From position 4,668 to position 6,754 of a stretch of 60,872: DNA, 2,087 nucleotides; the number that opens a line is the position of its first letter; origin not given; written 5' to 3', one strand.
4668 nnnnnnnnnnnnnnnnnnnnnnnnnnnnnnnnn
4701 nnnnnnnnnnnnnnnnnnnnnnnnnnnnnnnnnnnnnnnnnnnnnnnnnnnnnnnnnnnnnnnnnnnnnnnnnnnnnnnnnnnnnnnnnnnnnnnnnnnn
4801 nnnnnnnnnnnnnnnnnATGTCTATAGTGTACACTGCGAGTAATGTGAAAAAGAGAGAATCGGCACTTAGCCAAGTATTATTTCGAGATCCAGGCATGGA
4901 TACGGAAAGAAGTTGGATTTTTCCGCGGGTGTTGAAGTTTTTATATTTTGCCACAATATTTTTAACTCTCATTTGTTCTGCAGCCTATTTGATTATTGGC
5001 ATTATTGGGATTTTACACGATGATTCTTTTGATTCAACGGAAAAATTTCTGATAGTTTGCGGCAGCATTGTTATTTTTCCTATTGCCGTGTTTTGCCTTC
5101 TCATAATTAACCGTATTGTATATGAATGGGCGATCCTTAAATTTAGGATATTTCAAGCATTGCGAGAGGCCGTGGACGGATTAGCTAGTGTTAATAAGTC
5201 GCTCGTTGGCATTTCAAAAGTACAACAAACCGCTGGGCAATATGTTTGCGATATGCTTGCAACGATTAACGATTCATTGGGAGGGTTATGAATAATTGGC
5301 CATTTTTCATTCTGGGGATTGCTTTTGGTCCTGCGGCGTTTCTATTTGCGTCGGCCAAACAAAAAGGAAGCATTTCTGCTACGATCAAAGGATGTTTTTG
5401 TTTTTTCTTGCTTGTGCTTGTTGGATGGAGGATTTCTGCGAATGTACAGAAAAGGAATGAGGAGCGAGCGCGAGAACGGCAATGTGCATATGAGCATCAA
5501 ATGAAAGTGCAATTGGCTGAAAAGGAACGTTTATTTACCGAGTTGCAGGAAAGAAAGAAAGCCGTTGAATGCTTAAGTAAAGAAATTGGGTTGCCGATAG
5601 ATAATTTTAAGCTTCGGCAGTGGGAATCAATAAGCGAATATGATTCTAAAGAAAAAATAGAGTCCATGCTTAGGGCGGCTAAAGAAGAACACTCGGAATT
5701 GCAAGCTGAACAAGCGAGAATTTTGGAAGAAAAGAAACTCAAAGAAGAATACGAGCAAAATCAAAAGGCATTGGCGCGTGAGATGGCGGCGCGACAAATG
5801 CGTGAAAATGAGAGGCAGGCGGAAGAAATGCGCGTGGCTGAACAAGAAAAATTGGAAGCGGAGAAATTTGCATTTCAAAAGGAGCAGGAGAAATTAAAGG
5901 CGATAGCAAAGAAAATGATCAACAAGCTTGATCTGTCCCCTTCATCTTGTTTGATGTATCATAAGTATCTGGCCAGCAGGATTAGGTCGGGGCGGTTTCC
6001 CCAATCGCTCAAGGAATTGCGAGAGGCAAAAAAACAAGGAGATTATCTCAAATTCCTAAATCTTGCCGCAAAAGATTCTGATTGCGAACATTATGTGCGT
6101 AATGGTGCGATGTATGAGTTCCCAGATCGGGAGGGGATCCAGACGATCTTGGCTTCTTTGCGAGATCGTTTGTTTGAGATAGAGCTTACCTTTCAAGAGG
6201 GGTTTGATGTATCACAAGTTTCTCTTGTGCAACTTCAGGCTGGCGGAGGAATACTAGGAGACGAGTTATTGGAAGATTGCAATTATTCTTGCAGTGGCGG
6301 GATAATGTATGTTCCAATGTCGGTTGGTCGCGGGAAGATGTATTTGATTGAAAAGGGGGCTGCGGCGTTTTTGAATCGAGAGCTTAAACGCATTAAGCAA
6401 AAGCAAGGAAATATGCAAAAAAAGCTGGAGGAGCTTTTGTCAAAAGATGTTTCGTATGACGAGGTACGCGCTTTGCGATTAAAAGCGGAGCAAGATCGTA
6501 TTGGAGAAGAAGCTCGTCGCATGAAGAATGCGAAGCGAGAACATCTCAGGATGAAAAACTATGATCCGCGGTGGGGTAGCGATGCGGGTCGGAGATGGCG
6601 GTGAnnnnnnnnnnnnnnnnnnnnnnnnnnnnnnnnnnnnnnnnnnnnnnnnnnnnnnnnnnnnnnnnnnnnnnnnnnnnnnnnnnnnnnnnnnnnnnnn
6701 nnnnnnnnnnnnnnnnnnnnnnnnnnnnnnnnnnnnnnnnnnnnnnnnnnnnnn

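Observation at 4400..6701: Low-GC insert bracketed by an 87-bp direct repeat that duplicates the 3' end of the YhcH-like gene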

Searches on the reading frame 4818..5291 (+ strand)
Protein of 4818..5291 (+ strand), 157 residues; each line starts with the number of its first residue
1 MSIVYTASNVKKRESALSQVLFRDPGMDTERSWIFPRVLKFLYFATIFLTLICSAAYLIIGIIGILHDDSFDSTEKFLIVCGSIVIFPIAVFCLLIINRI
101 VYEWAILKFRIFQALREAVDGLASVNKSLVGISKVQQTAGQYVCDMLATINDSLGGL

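Call 11: search_protein_families(library=pfam, proteins=[window:4818-5291:+], max_evalue=0.01)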
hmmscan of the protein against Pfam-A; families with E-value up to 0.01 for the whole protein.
window:4818-5291:+ (157 aa): 1 family
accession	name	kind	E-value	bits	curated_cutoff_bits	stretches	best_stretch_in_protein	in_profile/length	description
PF14110.11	DUF4282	-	2.1e-06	28.6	27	1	31-117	5-83/86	Domain of unknown function (DUF4282)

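Call 12: search_protein_families(library=padloc, proteins=[window:4818-5291:+], max_evalue=0.1)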
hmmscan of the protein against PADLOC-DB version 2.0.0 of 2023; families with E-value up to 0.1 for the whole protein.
window:4818-5291:+ (157 aa): 1 family
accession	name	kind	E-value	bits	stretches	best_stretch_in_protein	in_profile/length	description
PDLC03819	RTasSLATT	-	0.04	11.6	1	39-92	24-76/176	DRT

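Call 13: search_protein_families(library=phrogs, proteins=[window:4818-5291:+], max_evalue=0.1)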
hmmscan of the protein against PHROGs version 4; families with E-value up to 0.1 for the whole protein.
window:4818-5291:+ (157 aa): 0 families

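Call 25: list_cluster_members(proteins=[P0004, P0001, window:4818-5291:+, window:6922-7836:+, window:3215-3865:-, window:7836-8774:+, window:2721-3206:+])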
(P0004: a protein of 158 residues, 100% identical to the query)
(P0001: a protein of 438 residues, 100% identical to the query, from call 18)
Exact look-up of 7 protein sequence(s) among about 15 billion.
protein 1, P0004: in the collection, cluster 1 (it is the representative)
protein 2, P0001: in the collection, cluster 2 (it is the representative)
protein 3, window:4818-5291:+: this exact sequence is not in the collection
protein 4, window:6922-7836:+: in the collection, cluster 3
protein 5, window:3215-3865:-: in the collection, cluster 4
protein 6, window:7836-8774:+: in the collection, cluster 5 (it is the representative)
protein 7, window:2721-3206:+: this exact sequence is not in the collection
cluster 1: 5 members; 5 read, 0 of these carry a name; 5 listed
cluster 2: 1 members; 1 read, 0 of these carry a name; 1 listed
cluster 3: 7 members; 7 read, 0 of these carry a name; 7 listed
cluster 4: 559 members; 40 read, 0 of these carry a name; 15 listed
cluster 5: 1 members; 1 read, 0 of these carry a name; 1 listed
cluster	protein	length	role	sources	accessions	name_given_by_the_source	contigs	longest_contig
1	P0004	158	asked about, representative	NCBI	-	-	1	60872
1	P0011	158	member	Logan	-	-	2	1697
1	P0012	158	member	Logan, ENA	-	-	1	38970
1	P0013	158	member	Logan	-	-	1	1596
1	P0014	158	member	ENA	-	-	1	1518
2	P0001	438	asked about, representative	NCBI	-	-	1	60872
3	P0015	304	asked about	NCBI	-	-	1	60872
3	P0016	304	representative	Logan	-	-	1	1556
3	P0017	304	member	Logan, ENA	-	-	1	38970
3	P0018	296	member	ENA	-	-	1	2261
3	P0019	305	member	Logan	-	-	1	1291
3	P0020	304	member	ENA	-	-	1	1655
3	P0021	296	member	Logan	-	-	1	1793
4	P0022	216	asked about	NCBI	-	-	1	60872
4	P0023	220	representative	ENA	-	-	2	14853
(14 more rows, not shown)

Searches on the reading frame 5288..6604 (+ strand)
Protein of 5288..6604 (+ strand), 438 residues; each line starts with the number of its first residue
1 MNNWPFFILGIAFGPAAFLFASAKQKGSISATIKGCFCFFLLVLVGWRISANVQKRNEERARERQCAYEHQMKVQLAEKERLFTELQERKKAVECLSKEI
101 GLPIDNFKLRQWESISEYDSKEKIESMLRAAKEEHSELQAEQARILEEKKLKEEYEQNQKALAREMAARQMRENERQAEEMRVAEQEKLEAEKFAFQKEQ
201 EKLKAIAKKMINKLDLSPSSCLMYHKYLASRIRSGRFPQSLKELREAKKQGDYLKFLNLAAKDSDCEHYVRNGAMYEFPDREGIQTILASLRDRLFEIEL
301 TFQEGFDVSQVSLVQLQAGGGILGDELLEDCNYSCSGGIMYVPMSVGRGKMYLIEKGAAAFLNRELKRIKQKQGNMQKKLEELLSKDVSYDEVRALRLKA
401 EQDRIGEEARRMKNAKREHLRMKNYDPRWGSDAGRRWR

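Call 11: search_protein_families(library=pfam, proteins=[window:5288-6604:+], max_evalue=0.01)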
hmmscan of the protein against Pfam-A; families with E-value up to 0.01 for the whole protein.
window:5288-6604:+ (438 aa): 0 families

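Call 12: search_protein_families(library=padloc, proteins=[window:5288-6604:+], max_evalue=0.1)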
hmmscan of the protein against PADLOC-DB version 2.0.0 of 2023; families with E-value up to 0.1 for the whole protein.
window:5288-6604:+ (438 aa): 0 families

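Call 13: search_protein_families(library=phrogs, proteins=[window:5288-6604:+], max_evalue=0.1)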
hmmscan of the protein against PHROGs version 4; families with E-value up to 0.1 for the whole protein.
window:5288-6604:+ (438 aa): 0 families

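Call 15: find_encoding_contigs(protein=window:5288-6604:+, flank=8000, max_places=10)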
Protein window:5288-6604:+ (438 aa): no gene with exactly this product is on record in the collection.

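Call 18: find_homologous_proteins(query=window:5288-6604:+)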
Query window:5288-6604:+ (438 aa): 3 proteins with E <= 0.001 among 8000 candidates.
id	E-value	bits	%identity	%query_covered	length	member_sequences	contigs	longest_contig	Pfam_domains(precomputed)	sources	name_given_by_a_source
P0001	1.3e-282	955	100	100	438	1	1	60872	-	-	-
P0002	5.5e-47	179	34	97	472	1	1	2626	-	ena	-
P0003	2.6e-43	167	35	98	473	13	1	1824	-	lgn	-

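Call 19: find_encoding_contigs(protein=P0002, flank=10000)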
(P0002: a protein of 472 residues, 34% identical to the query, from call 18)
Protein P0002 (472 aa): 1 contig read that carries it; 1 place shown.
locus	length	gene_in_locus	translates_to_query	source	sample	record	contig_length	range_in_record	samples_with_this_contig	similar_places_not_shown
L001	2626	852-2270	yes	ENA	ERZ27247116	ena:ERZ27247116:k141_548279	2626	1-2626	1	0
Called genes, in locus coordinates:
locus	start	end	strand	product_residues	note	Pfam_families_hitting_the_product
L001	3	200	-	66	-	?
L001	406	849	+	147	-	PF14110:DUF4282 (faint)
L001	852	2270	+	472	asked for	-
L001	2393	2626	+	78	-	?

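Call 20: find_encoding_contigs(protein=P0003, flank=10000)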
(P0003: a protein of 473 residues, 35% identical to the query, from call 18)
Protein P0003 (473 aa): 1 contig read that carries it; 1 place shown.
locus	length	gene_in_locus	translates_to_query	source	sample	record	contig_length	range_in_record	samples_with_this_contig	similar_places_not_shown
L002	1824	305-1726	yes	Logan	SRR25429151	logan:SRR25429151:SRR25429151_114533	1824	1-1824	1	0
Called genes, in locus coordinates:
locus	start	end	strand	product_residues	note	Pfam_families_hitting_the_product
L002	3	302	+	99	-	?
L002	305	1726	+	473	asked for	-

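Call 51: find_related_loci(query=A2, collection=genome_contigs, flank=10000)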
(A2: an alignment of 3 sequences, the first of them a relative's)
Query A2 (438 aa) in genome_contigs; peptide patterns used: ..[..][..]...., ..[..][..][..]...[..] (x = any residue, [..] = any of these).
45 stretches matched a pattern, but none encodes a relative of the query by tblastn (E <= 1e-3).

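Call 52: find_related_loci(query=A2, collection=viral_contigs, flank=10000)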
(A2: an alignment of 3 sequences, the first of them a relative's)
Query A2 (438 aa) in viral_contigs; peptide patterns used: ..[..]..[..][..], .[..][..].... (x = any residue, [..] = any of these).
198 stretches matched a pattern, but none encodes a relative of the query by tblastn (E <= 1e-3).

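Call 53: find_related_loci(query=A2, collection=metagenome_contigs, flank=10000)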
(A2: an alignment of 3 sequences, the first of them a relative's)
Query A2 (438 aa) in metagenome_contigs; peptide patterns used: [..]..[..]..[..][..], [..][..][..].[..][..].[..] (x = any residue, [..] = any of these).
600 stretches matched a pattern, but none encodes a relative of the query by tblastn (E <= 1e-3).

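Call 65: predict_structure(alignment_id=A2)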
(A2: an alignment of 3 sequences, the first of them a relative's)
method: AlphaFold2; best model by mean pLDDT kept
length: 438 residues; sequences in the alignment: 3
mean_pLDDT: 74.9   pTM: 0.43
mean pLDDT of the five models: 74.9, 72.1, 65.0, 58.5, 54.5
residues with pLDDT >= 90: 77; 70-90: 212; 50-70: 111; < 50: 38
segments of 3 or more residues with pLDDT < 50: 1-10, 13-16, 18-28, 320-323, 433-438
pLDDT, mean of each block of 10 residues (from residue 1): 41 49 42 58 66 71 78 84 86 85 67 66 83 87 91 95 95 95 94 91 93 74 74 72 88 91 71 69 88 72 77 71 62 62 59 77 82 79 68 67 79 81 63 45
secondary structure, 60 per line:
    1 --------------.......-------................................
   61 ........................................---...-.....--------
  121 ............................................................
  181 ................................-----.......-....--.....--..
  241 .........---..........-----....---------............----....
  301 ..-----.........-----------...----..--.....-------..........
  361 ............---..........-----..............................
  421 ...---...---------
elements in order: H15-21 H29-100 H108-112 H121-212 H218-221 E222-224 H226-229 E232-236 H239-249 H253-262 H268-271 H281-292 E297-302 E311-316 E328-330 E339-343 E351-355 H356-372 H376-385 H391-423

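Call 76: fold_search(model_id=the predicted structure, library=pdb)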
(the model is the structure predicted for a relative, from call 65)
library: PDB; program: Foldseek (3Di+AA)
matches with E <= 10: 211; with E <= 0.001: 0
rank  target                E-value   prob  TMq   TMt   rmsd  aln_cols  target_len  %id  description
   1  9dlf_A                1.0e+00  0.16  0.10  0.30   7.1        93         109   13  Arabinosyltransferase AftB in complex with Fab_B3 (released 2025-06-25)
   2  5voc_H                1.1e+00  0.12  0.09  0.18   8.0       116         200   13  Crystal structure of HCMV Pentamer in complex with neutralizing antibody 8I21 - Low resolution dataset for initial pha (released 2017-07-05)
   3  1lyq_B                1.3e+00  0.13  0.09  0.28   6.8        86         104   10  Crystal Structure of PcoC, a Methionine Rich Copper Resistance Protein from Escherichia coli (released 2002-11-27)
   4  5boz_G                1.3e+00  0.10  0.09  0.25  11.9       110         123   10  Ricin A chain bound to camelid nanobody (VHH9)(E1) (released 2016-12-07)
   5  1ix2_B                1.3e+00  0.08  0.08  0.25  12.0        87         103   10  Crystal Structure of Selenomethionine PcoC, a Copper Resistance Protein from Escherichia coli (released 2002-11-27)
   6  8zre_H                1.3e+00  0.08  0.08  0.23  10.3       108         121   11  HBcAg-D4 Fab complex (released 2024-11-13)
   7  8p13_L                1.4e+00  0.18  0.10  0.19   4.7        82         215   10  Cryo-EM structure of Rhodopsin-Gi bound with antibody fragments scFv16 and Fab79, conformation 1 (released 2024-11-20)
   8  6nqd_D                1.5e+00  0.12  0.09  0.28   8.6        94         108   10  Cryo-EM structure of T/F100 SOSIP.664 HIV-1 Env trimer in complex with 8ANC195 Fab (released 2019-03-06)
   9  7u0c_C                1.5e+00  0.12  0.09  0.16  11.5       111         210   10  Crystal structure of broadly neutralizing antibody HEPC3.4 (released 2022-06-08)
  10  5n88_A                1.6e+00  0.10  0.09  0.25   7.8       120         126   12  Crystal structure of antibody bound to viral protein (released 2017-12-20)
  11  5ja8_B                1.6e+00  0.06  0.08  0.22  11.0       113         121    9  Crystal structure of the HigB2 toxin in complex with Nb2 (released 2017-04-05)
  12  8w9k_A                1.7e+00  0.06  0.09  0.14  12.9       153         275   10  Structure of apo RvY_06210 (released 2024-09-11)
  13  9kut_H                1.8e+00  0.09  0.09  0.15   4.9        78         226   14  Structure of JR14a bound to human C3aR in complex with Go (released 2025-11-26)
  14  1p7h_L                1.9e+00  0.14  0.10  0.14   5.9        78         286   14  Structure of NFAT1 bound as a dimer to the HIV-1 LTR kB element (released 2003-09-23)
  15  8ja3_I                1.9e+00  0.11  0.09  0.27   4.8        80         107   16  Structure of beta-arrestin1 in complex with C3aRpp (released 2023-12-27)
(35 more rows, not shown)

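Call 95: search_protein_families(library=padloc, proteins=[L022:1825-3600:+, L022:4040-4615:+, L022:4626-5492:+, L022:5521-6930:+], max_evalue=0.01)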
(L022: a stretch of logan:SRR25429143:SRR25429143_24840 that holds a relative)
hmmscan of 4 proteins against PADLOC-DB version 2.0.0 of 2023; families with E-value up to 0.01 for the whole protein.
L022:1825-3600:+ (591 aa): 0 families

L022:4040-4615:+ (191 aa): 1 family
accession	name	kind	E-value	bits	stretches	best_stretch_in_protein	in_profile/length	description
PDLC01691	Cas12f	-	0.0024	15.8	1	156-187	288-315/332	CAS-V-F; effector__SPE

L022:4626-5492:+ (288 aa): 0 families

L022:5521-6930:+ (469 aa): 0 families

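Call 96: search_protein_families(library=pfam, proteins=[L022:1825-3600:+, L022:4040-4615:+, L022:4626-5492:+, L022:5521-6930:+], max_evalue=0.01)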
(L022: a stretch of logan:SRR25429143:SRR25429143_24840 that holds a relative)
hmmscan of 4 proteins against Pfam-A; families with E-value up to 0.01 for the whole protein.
L022:1825-3600:+ (591 aa): 0 families

L022:4040-4615:+ (191 aa): 12 families
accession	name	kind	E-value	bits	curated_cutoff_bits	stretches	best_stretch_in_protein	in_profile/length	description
PF14110.11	DUF4282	-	2.9e-09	37.8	27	1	36-110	5-85/86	Domain of unknown function (DUF4282)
PF21344.3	Zn_ribbon_LysW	-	2.1e-07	30.9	27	1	157-185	1-29/46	Alpha-aminoadipate carrier protein LysW-like, globular domain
PF13719.11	Zn_ribbon_5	-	6.4e-06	26.3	29.3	1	157-187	3-35/37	zinc-ribbon domain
PF13717.11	Zn_ribbon_4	-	1e-05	25.8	30.3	1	157-187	3-35/36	zinc-ribbon domain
PF01485.27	IBR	-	0.00083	19.8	24.3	1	156-187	18-51/65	IBR domain, a half RING-finger domain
PF23451.1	Zn_ribbon_PaaD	-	0.0014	18.7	27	0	152-165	10-23/53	PaaD zinc beta ribbon domain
PF13248.11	Zn_ribbon_3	-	0.0015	18.3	27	0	157-164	3-10/26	zinc-ribbon domain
PF06687.17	SUR7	-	0.0017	18.5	29.6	1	15-120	76-179/201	SUR7/PalI family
PF02591.20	Zn_ribbon_9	-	0.003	18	29.1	0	155-163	22-30/33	C4-type zinc ribbon domain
PF14354.12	Lar_restr_allev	-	0.0077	16.9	28.6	0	158-185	5-33/58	Restriction alleviation protein Lar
PF09723.15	Zn_ribbon_8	-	0.0088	16.5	34.4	0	154-165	25-36/41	Zinc ribbon domain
PF12760.12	Zn_ribbon_IS1595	-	0.0096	16.3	25.4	0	157-185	19-45/46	Transposase zinc-ribbon domain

L022:4626-5492:+ (288 aa): 1 family
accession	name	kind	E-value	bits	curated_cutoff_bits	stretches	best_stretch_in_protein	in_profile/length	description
PF13717.11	Zn_ribbon_4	-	0.0035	17.7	30.3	1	1-34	1-36/36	zinc-ribbon domain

L022:5521-6930:+ (469 aa): 0 families
